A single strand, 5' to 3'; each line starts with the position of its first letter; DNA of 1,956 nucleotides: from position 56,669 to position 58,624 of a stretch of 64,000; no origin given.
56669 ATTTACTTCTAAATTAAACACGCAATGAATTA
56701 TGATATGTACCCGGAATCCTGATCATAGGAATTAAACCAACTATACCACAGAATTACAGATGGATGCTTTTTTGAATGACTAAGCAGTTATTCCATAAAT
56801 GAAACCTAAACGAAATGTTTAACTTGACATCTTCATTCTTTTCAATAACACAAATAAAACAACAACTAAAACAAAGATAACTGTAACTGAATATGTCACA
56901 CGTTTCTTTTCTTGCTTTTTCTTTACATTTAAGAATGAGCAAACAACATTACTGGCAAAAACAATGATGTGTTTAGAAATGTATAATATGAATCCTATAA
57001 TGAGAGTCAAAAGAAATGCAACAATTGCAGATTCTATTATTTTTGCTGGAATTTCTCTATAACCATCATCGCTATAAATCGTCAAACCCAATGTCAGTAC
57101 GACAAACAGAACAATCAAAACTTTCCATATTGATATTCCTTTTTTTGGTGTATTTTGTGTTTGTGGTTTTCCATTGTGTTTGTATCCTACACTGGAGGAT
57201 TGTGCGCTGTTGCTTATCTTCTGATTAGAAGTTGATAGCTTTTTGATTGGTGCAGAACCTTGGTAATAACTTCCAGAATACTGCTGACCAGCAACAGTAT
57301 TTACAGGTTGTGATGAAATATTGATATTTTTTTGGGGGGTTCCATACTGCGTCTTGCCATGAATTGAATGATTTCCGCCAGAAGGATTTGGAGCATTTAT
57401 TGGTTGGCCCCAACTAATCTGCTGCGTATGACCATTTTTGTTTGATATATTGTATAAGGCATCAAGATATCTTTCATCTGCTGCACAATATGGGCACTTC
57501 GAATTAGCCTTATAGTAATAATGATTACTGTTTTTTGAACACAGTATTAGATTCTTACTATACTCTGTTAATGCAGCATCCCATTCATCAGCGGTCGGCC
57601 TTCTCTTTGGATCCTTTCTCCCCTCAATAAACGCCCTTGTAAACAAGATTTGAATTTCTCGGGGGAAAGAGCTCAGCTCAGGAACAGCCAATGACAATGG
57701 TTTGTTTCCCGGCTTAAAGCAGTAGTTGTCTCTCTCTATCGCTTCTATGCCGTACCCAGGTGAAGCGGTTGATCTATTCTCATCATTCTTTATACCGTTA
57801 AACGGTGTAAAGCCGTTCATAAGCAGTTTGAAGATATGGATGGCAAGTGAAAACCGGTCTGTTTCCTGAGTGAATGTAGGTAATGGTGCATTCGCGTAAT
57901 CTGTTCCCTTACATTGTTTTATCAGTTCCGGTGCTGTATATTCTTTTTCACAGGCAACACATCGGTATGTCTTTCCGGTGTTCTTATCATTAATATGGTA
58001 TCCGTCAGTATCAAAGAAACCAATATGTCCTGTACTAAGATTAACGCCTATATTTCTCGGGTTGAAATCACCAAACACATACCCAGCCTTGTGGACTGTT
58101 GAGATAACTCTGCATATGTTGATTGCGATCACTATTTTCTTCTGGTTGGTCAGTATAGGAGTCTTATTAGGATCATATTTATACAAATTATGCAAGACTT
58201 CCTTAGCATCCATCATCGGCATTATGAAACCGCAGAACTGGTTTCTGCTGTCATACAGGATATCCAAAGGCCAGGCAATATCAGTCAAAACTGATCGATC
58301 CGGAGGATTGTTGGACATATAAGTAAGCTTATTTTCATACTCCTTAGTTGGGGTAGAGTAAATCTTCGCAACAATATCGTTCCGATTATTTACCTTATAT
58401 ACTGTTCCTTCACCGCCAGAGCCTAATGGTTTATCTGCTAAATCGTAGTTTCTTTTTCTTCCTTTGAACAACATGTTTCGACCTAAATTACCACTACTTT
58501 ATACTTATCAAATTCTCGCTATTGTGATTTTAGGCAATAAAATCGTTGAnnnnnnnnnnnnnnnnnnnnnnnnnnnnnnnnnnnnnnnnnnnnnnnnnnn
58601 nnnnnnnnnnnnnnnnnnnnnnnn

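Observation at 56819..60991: Membrane zinc-ribbon / vWA / PP2C / Hanks-kinase operon: a TerY-P-type triad with unexplained extra parts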

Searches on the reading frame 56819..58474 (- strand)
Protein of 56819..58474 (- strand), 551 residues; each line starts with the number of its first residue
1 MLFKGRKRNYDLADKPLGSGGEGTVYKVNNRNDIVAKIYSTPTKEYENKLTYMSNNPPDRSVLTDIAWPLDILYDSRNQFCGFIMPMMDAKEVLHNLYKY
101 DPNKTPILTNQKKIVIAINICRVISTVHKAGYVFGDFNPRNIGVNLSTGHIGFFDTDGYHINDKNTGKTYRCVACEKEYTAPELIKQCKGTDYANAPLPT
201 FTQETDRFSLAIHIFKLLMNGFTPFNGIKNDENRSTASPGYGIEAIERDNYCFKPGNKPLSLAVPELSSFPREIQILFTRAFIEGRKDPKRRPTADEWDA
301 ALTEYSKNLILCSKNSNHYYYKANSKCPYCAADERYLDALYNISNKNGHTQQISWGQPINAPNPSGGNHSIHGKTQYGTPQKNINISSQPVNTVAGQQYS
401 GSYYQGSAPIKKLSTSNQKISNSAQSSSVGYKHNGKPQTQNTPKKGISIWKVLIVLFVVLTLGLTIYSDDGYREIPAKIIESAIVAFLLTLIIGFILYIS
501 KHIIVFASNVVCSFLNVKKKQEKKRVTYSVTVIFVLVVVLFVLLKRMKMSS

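Call 3: search_protein_families(library=pfam, proteins=[window:56819-58474:-], max_evalue=0.01)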
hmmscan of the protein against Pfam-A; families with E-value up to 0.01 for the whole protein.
window:56819-58474:- (551 aa): 4 families
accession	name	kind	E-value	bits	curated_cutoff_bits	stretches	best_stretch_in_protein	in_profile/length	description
PF00069.31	Pkinase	-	1e-12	48.5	31.7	1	15-297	5-256/263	Protein kinase domain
PF07714.23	PK_Tyr_Ser-Thr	-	6.5e-06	26.1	23.1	1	83-242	78-222/258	Protein tyrosine and serine/threonine kinase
PF14093.11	DUF4271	-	0.00074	19.9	29.7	1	431-543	31-143/206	Domain of unknown function (DUF4271)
PF18543.7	ID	-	0.0072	17.1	31.4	0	157-193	19-50/53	Intracellular delivery domain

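Call 4: search_protein_families(library=padloc, proteins=[window:56819-58474:-], max_evalue=0.01)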
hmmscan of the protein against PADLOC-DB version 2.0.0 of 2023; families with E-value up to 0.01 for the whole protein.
window:56819-58474:- (551 aa): 8 families
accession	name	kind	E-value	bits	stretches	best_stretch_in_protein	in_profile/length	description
PDLC04047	PD-T4-6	-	1.1e-07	29.3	1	15-229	16-216/327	-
PDLC04138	mad6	-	2.5e-06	24.7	1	96-311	138-319/659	mads_6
PDLC04053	PD-T4-6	-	0.00034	18.2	1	105-231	104-217/311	-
PDLC03920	MkoA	-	0.00053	16.4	1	118-308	129-280/1112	-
PDLC04054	PD-T4-6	-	0.0027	15.2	0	108-231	108-219/347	-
PDLC04039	PD-T4-6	-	0.0029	14.6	0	375-467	316-403/458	-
PDLC04042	PD-T4-6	-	0.003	15.2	0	10-155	11-152/292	-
PDLC04049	PD-T4-6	-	0.0085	13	0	108-145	111-148/442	-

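Call 5: search_protein_families(library=ncbifam, proteins=[window:56819-58474:-], max_evalue=0.01)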
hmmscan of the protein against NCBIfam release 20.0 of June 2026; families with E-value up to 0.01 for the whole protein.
window:56819-58474:- (551 aa): 3 families
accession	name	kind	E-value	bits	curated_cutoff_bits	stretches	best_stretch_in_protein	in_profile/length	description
NF047741.1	antiphage_MADS6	equivalog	9.3e-07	27.7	460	1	84-230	274-408/612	methylation-associated defense system protein kinase MAD6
NF058632.1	SerThrKinPrkT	equivalog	9e-06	24.9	280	1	115-159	121-165/322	serine/threonine protein kinase PrkT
NF038150.1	lanthi_synth_IV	equivalog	4.5e-05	22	650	1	109-229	296-400/851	class IV lanthionine synthetase LanL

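Call 6: search_protein_families(library=phrogs, proteins=[window:56819-58474:-], max_evalue=0.01)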
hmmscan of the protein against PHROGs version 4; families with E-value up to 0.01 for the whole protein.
window:56819-58474:- (551 aa): 2 families
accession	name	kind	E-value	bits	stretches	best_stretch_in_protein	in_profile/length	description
phrog_37888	-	unknown function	1.3e-34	120.7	1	15-335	17-330/646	-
phrog_2361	-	other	3.7e-05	23.8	1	74-236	79-226/415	serine-threonine kinase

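Call 10: find_homologous_proteins(query=window:56819-58474:-, max_evalue=0.001)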
Query window:56819-58474:- (551 aa): 528 proteins with E <= 0.001 among 6393 candidates; the best 120 are listed.
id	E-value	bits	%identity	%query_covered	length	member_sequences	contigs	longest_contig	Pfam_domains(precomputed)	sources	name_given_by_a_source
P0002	0.0e+0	1272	100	100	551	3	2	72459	PF07714.24,PF00069.32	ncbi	-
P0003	2.3e-161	556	67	66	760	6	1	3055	-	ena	-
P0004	7.2e-159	548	67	66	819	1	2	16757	PF08239.18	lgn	-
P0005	2.0e-155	537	66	66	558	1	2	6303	PF00069.32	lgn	-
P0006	5.4e-149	515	64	66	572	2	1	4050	PF07714.24,PF00069.32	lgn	-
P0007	1.2e-140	488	56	68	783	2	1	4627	-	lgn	-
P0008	1.8e-140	487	61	61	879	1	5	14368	PF00069.32,PF08305.18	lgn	-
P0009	2.1e-140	487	56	70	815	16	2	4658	PF19789.7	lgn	-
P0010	2.0e-136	474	58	67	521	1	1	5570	PF00069.32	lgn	-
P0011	4.7e-135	469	57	66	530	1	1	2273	PF00069.32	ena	-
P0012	9.4e-134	465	56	66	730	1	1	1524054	-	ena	-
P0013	1.2e-131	458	55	66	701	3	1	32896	-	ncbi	-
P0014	6.7e-131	456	54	66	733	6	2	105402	-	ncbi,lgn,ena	-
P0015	1.9e-130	454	53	70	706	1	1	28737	PF00069.32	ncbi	-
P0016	2.0e-130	454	50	73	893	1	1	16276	PF00069.32,PF13306.13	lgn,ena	-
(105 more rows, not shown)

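Call 11: find_encoding_contigs(protein=P0002, flank=10000, max_places=4)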
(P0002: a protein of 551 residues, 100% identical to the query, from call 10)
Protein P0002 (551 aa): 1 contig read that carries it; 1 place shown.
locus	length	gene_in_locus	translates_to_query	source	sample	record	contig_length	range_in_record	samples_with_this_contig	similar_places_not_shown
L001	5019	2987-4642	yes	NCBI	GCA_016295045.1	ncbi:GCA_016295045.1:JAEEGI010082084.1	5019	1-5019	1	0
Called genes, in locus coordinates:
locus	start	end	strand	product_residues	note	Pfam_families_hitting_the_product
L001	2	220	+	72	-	?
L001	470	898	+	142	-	-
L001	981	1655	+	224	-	PF00092:VWA, PF13519:VWA_2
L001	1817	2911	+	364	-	PF00481:PP2C (weak), PF13672:PP2C_2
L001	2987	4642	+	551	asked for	PF00069:Pkinase, PF07714:PK_Tyr_Ser-Thr (weak)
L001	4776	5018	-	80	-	?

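Call 12: find_encoding_contigs(protein=P0004, flank=8000, max_places=3)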
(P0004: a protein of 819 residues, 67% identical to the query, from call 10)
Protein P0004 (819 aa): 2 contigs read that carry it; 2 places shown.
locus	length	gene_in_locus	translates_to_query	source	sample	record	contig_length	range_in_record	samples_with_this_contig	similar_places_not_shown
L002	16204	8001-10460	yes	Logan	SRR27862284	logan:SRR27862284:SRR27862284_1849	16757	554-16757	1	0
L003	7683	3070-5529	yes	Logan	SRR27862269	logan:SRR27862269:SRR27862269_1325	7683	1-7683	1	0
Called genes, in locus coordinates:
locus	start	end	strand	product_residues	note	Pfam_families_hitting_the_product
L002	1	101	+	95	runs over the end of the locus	-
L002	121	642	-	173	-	-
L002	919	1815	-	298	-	-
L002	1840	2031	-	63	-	-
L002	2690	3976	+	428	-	PF00004:AAA, PF20720:nSTAND3 (faint), PF01434:Peptidase_M41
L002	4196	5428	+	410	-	-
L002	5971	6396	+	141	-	-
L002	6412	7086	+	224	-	PF00092:VWA, PF13519:VWA_2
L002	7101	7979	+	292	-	PF00481:PP2C, PF13672:PP2C_2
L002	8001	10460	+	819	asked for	PF08239:SH3_3 (faint)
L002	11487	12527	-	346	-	PF00589:Phage_integrase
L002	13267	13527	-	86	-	-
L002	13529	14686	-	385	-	PF07179:SseB (weak)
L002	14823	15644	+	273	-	PF00847:AP2 (weak)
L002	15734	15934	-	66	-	-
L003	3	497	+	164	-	?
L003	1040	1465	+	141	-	-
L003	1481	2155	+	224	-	PF00092:VWA, PF13519:VWA_2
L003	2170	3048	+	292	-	PF00481:PP2C, PF13672:PP2C_2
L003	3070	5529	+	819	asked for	PF08239:SH3_3 (faint)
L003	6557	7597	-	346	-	PF00589:Phage_integrase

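Call 21: find_related_loci(query=A2, collection=genome_contigs, flank=8000)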
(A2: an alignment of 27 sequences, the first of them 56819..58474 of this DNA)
Query A2 (551 aa) in genome_contigs; peptide patterns used: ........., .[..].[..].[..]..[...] (x = any residue, [..] = any of these).
76 stretches matched a pattern; 38 encode a relative of the query (tblastn E <= 1e-3); 38 distinct loci.
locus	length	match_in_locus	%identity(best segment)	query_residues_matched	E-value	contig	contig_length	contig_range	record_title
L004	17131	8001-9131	54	1-370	2e-136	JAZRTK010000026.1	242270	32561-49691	MAG: Eubacteriales bacterium isolate T1900045343_YK20190033.MAGScoT_cleanbin_000010 SGB_6675_k141_1118745, whole genome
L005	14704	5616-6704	54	1-362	6e-135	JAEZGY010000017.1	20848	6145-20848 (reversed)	MAG: Bacillota bacterium isolate OH_CDB_116 k127_553090, whole genome shotgun sequence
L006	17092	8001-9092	54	1-362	3e-134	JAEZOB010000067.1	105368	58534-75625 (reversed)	MAG: Bacillota bacterium isolate OH_CFB_176 k127_829848, whole genome shotgun sequence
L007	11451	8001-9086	55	1-355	1e-132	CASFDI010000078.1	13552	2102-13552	uncultured bacterium isolate CO.B12.metabat-bins.394 genome assembly, contig: CO.B12.metabat-bins.394.fa_k141_12749817,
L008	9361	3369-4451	57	7-362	1e-131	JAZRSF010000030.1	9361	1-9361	MAG: Christensenellaceae bacterium isolate T1900045348_YK20190038.MAGScoT_cleanbin_000017 SGB_6728_k141_1924947, whole g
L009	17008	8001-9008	57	3-336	7e-130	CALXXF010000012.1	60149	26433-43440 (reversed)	MAG: uncultured Clostridia bacterium isolate BRZ_CP__bin96 genome assembly, contig: BRZ_CP__NODE_832_length_60149_cov_16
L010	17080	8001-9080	54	3-355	2e-129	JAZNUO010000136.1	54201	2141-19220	MAG: Eubacteriales bacterium isolate T1900044797_TS20190263.MAGScoT_cleanbin_000014 SGB_2686_k141_901620, whole genome s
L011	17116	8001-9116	54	1-362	4e-129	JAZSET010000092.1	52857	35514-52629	MAG: Eubacteriales bacterium isolate T1900044588_TS20190054.MAGScoT_cleanbin_000024 SGB_612_k141_1139583, whole genome s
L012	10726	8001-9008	57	3-336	3e-128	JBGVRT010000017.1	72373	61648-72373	MAG: Eubacteriales bacterium isolate fecal_MAG_134 fecal_MAG_134_contig_0017, whole genome shotgun sequence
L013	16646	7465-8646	53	1-386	2e-127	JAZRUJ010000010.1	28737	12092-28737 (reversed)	MAG: Eubacteriales bacterium isolate T1900045337_YK20190026.MAGScoT_cleanbin_000003 SGB_6618_k141_41337, whole genome sh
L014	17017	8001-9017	54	7-340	1e-121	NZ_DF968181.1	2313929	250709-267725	Flexilinea flocculi strain TC1, whole genome shotgun sequence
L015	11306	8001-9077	51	1-362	1e-121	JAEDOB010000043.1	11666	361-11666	MAG: Oscillospiraceae bacterium isolate MAG307 NODE_6458_length_11666_cov_7.667643, whole genome shotgun sequence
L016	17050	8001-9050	52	2-340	2e-120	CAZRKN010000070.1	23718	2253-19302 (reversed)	MAG TPA_asm: uncultured Bacteroides sp. isolate SRP199465_co1_196 genome assembly, contig: NODE_5484_length_23718_cov_54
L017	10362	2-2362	55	10-381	1e-119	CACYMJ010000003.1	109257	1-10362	MAG: uncultured Lachnospiraceae bacterium isolate RUG12067 genome assembly, contig: RUG12067_asm_3, whole genome shotgun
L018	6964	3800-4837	55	3-339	1e-118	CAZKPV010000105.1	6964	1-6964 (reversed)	MAG TPA_asm: uncultured Clostridia bacterium isolate SRP192927_co8_28 genome assembly, contig: NODE_11480_length_6964_co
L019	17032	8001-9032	53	8-340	2e-118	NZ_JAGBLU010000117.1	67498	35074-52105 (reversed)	MAG: Butyrivibrio sp. isolate RGIG9232 Water_deer_Rumen-3__c337747, whole genome shotgun sequence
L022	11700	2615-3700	50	5-365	2e-116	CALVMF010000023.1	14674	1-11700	MAG: uncultured Bacilli bacterium isolate BRZ_QA__bin59 genome assembly, contig: BRZ_QA__NODE_4433_length_14674_cov_5.00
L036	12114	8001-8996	42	10-336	2e-74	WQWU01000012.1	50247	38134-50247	MAG: Treponema sp. isolate Emb289P3bin117 Ga0123356_10000387, whole genome shotgun sequence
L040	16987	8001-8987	45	10-336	1e-80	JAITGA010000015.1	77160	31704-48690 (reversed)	MAG: Lachnospiraceae bacterium isolate Pal332_bin6 k119_1080228, whole genome shotgun sequence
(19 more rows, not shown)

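Call 53: search_protein_families(library=padloc, proteins=[window:56819-58474:-], max_evalue=10)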
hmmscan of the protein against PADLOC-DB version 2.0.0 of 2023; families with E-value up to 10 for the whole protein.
window:56819-58474:- (551 aa): 14 families
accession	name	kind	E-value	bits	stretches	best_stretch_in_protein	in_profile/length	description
PDLC04047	PD-T4-6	-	1.1e-07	29.3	1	15-229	16-216/327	-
PDLC04138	mad6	-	2.5e-06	24.7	2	96-311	138-319/659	mads_6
PDLC04053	PD-T4-6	-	0.00034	18.2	1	105-231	104-217/311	-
PDLC03920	MkoA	-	0.00053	16.4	1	118-308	129-280/1112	-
PDLC04054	PD-T4-6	-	0.0027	15.2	1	108-231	108-219/347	-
PDLC04039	PD-T4-6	-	0.0029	14.6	2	375-467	316-403/458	-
PDLC04042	PD-T4-6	-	0.003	15.2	1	10-155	11-152/292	-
PDLC04049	PD-T4-6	-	0.0085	13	1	108-145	111-148/442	-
PDLC03921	MkoA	-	0.012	11.3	1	107-166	583-642/1607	-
PDLC04048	PD-T4-6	-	0.014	12.8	1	18-227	19-214/354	-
PDLC04058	PD-T4-6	-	0.023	11.7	1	108-143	111-146/460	-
PDLC04063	PD-T4-6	-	0.032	11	2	108-144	116-152/564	-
PDLC04043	PD-T4-6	-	0.038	11.1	1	108-227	112-219/452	-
PDLC04060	PD-T4-6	-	0.13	9.2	1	10-191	10-184/486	-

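Call 62: find_encoding_contigs(protein=P0005, flank=6000, max_places=2)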
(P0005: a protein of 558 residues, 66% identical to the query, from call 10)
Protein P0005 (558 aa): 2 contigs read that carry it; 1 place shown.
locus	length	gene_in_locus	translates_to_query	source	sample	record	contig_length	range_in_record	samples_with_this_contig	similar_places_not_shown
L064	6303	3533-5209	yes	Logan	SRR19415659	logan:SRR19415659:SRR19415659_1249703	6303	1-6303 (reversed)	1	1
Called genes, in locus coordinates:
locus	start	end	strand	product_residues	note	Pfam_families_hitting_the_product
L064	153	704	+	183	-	-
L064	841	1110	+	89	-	-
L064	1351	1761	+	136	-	-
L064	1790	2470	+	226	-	PF00092:VWA, PF13519:VWA_2 (weak)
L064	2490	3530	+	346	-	PF00481:PP2C, PF13672:PP2C_2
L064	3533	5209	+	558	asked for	PF00069:Pkinase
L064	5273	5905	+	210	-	-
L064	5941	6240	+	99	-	-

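Call 63: find_encoding_contigs(protein=P0006, flank=6000, max_places=2)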
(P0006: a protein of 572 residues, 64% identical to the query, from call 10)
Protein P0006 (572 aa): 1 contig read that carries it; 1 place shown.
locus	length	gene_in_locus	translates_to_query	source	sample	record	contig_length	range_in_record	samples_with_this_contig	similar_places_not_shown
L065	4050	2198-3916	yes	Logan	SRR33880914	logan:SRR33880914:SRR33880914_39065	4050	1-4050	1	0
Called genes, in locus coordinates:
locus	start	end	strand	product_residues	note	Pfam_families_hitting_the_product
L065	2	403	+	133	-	?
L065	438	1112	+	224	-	PF00092:VWA, PF13519:VWA_2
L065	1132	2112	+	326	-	PF00481:PP2C (faint), PF13672:PP2C_2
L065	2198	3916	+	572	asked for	PF00069:Pkinase, PF07714:PK_Tyr_Ser-Thr (faint)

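Call 64: find_encoding_contigs(protein=P0008, flank=8000, max_places=2)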
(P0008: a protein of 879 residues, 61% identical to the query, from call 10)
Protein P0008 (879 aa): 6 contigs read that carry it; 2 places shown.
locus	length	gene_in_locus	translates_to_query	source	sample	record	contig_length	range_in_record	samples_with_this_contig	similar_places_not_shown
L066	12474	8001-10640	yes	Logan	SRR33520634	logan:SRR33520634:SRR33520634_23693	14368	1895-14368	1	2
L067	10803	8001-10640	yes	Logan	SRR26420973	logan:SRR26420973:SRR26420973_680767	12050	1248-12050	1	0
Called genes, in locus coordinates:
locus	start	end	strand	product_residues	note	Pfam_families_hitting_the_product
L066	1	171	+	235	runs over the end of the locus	PF13519:VWA_2 (weak)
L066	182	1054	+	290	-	PF13672:PP2C_2, PF00481:PP2C (weak)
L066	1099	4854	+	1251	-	PF01580:FtsK_SpoIIIE, PF13401:AAA_22 (faint)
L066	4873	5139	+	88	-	-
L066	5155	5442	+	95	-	-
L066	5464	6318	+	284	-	PF15644:Gln_amidase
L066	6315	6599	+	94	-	-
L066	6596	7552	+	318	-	PF01841:Transglut_core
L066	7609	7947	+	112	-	-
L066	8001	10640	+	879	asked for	PF00069:Pkinase (weak), PF08305:NPCBM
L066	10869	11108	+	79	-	-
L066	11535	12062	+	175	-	PF27526:XylA2_C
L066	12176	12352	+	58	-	-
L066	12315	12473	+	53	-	?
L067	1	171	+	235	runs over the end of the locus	PF13519:VWA_2 (weak)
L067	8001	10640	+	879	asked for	PF00069:Pkinase (weak), PF08305:NPCBM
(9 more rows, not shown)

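Call 66: search_protein_families(library=pfam, proteins=[L004:5488-7287:+, L004:7284-7979:+, L013:5999-6979:+, L019:4507-5457:+, L019:6002-6706:+, L019:6809-7870:+, L036:6955-7962:+, L040:6848-7870:+, L016:6730-7272:+, L016:7250-7975:+], max_evalue=0.001)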
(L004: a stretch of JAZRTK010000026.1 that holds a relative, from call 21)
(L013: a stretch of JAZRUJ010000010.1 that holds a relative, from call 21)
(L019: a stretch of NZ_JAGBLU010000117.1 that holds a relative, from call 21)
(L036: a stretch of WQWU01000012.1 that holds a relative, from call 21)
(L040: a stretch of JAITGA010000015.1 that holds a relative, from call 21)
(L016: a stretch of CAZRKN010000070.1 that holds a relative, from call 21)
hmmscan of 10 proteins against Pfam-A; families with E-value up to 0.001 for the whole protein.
L004:5488-7287:+ (599 aa): 0 families

L004:7284-7979:+ (231 aa): 0 families

L013:5999-6979:+ (326 aa): 0 families

L019:4507-5457:+ (316 aa): 1 family
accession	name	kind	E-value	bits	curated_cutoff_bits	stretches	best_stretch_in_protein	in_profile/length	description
PF01841.26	Transglut_core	-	6.6e-15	55.8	23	1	96-189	11-107/108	Transglutaminase-like superfamily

L019:6002-6706:+ (234 aa): 1 family
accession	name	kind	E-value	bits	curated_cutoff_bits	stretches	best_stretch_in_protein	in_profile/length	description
PF15637.11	Tox-HNH-HHH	-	7.8e-45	151.8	26.1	1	33-133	2-102/103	HNH/Endo VII superfamily nuclease toxin with a HHH motif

L019:6809-7870:+ (353 aa): 0 families

L036:6955-7962:+ (335 aa): 1 family
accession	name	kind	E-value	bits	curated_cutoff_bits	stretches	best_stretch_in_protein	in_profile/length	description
PF01841.26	Transglut_core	-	0.0002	22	23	1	117-207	10-102/108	Transglutaminase-like superfamily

L040:6848-7870:+ (340 aa): 1 family
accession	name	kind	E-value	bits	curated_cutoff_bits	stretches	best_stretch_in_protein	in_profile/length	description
PF01841.26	Transglut_core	-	1.7e-06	28.7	23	1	122-212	11-102/108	Transglutaminase-like superfamily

L016:6730-7272:+ (180 aa): 1 family
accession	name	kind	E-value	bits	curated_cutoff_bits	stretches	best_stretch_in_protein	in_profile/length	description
PF07348.17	Syd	-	2.5e-10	40.7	25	1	3-177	2-174/175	Syd protein (SUKH-2)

L016:7250-7975:+ (241 aa): 1 family
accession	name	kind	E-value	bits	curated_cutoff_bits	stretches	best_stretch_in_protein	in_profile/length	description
PF15637.11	Tox-HNH-HHH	-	1.2e-44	151.2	26.1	1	41-141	2-102/103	HNH/Endo VII superfamily nuclease toxin with a HHH motif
